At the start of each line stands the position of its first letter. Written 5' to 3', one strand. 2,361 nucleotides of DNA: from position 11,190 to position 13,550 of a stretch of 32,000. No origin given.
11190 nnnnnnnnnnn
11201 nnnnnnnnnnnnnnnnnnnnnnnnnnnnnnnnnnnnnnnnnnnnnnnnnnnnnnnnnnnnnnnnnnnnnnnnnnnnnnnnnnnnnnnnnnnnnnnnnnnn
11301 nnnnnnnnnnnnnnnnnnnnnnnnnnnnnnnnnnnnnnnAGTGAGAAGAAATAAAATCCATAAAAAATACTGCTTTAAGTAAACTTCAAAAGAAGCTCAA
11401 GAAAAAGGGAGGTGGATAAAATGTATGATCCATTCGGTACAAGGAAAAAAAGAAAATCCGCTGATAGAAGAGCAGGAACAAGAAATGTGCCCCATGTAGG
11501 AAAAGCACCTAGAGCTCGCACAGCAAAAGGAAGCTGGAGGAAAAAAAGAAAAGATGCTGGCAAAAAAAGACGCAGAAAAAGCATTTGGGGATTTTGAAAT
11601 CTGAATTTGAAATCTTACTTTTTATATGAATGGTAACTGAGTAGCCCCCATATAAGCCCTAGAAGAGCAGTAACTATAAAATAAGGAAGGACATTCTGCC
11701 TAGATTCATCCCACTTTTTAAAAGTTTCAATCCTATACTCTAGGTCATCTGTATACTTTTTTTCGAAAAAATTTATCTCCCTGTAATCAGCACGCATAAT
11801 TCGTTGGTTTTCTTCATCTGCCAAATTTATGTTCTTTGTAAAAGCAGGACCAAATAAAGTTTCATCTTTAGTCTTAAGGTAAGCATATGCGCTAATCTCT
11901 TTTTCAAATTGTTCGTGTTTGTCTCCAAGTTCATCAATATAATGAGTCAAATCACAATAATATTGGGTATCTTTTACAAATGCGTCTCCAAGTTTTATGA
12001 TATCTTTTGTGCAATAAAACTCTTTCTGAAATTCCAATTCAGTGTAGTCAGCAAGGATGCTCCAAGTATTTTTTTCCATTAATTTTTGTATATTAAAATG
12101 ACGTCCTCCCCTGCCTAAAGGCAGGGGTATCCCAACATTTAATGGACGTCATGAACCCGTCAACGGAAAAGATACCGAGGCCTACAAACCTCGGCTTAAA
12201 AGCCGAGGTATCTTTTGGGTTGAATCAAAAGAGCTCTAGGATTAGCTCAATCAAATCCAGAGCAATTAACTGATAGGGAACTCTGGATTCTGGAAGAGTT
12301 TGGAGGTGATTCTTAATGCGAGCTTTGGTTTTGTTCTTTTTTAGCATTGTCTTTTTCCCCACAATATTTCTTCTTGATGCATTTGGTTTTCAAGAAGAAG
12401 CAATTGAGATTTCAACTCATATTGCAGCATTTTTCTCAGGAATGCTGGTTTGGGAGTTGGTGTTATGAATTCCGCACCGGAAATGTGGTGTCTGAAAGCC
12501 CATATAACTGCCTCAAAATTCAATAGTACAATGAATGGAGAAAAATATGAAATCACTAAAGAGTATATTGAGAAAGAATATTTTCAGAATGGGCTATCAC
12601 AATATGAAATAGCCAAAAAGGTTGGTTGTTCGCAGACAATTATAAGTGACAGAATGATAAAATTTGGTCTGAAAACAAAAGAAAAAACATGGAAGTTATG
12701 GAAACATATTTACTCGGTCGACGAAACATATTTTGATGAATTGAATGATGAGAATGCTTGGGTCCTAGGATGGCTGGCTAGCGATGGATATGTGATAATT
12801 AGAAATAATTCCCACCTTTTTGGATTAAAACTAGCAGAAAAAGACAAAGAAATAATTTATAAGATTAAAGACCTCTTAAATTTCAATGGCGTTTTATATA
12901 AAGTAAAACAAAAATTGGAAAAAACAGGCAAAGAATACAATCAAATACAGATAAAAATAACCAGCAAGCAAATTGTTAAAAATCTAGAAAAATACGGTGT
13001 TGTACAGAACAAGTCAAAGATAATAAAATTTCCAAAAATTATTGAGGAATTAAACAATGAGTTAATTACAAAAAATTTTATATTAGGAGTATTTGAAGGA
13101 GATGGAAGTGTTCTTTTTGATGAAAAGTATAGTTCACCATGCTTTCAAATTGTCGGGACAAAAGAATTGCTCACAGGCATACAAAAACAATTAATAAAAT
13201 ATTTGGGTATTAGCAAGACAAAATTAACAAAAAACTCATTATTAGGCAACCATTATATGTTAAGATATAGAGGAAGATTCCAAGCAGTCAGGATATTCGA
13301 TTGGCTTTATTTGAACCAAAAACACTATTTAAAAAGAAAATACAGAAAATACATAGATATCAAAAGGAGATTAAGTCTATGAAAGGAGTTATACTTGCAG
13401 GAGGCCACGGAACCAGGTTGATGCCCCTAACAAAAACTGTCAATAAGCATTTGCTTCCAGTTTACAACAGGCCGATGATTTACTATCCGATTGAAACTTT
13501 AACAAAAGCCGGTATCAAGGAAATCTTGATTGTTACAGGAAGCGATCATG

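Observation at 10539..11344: Translationally coupled pair: 66-aa two-TM protein plus membrane-anchored PD-(D/E)xK nuclease-like protein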

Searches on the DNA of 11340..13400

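Call 75: search_rna_families(source=window, start=11340, end=13400, threshold=evalue, max_evalue=1)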
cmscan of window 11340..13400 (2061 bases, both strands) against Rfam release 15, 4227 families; matches with E-value up to 1: 2.
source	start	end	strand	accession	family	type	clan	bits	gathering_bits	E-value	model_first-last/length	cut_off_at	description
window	12088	12210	-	RF00062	HgcC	Gene;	-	23.3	50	0.01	1-130/130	no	HgcC family RNA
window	12717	12772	+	RF01125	sR4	Gene; snRNA; snoRNA; CD-box;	-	17.1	50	0.7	1-56/56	no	Small nucleolar RNA sR4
